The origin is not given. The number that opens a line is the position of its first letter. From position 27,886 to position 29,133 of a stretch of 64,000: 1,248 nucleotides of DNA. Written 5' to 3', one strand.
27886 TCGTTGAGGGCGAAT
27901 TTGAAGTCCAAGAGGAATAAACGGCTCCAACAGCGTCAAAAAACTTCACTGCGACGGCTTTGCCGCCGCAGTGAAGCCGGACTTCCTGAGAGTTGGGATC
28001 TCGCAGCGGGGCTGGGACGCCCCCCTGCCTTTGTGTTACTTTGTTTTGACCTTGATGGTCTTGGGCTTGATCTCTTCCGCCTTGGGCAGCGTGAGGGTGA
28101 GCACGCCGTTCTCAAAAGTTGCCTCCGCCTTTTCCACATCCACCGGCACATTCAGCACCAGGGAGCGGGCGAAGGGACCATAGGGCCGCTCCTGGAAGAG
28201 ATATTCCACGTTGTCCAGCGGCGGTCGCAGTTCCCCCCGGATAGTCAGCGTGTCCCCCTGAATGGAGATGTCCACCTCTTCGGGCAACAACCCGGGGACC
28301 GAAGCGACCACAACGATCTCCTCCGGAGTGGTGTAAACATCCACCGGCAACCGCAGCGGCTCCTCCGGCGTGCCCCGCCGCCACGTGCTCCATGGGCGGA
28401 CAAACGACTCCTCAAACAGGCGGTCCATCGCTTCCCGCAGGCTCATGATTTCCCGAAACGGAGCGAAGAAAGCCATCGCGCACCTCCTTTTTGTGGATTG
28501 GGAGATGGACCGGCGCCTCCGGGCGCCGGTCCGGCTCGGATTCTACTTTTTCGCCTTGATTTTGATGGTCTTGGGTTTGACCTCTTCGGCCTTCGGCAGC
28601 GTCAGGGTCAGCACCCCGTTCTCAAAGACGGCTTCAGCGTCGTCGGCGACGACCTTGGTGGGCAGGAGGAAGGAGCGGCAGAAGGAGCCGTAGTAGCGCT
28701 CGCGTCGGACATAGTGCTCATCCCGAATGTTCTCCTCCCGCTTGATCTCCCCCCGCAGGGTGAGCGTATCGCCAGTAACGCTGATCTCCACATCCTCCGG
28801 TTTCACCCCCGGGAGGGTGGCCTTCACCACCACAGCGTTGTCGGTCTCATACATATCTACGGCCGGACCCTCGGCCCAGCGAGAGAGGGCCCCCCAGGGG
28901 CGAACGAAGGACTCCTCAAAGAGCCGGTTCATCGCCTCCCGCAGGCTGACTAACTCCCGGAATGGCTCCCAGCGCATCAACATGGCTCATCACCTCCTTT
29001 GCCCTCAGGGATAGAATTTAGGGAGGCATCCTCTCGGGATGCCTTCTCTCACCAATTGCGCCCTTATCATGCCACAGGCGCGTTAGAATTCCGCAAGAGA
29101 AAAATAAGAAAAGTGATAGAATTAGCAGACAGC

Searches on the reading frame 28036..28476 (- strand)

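Call 8: search_protein_families(library=pfam, proteins=[window:28036-28476:-])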
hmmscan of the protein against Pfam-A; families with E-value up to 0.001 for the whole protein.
window:28036-28476:- (146 aa): 1 family
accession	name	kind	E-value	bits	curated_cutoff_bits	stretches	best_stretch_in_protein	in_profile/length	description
PF00011.27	HSP20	-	6.4e-19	68.4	20.8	1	48-143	3-101/102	Hsp20/alpha crystallin family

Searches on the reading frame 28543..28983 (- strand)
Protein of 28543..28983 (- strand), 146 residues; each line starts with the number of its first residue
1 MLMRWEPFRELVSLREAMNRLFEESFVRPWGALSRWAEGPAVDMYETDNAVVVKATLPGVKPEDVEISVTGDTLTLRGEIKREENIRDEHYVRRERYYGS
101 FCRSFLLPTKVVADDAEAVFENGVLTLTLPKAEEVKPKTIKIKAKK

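Call 8: search_protein_families(library=pfam, proteins=[window:28543-28983:-])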
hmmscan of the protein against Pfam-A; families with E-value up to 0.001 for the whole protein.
window:28543-28983:- (146 aa): 2 families
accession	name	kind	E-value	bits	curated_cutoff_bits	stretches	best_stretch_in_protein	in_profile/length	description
PF00011.27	HSP20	-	1.4e-22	80.2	20.8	1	44-142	2-101/102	Hsp20/alpha crystallin family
PF17886.7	ArsA_HSP20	-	3.9e-08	33.2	22.5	1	49-127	2-61/63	HSP20-like domain found in ArsA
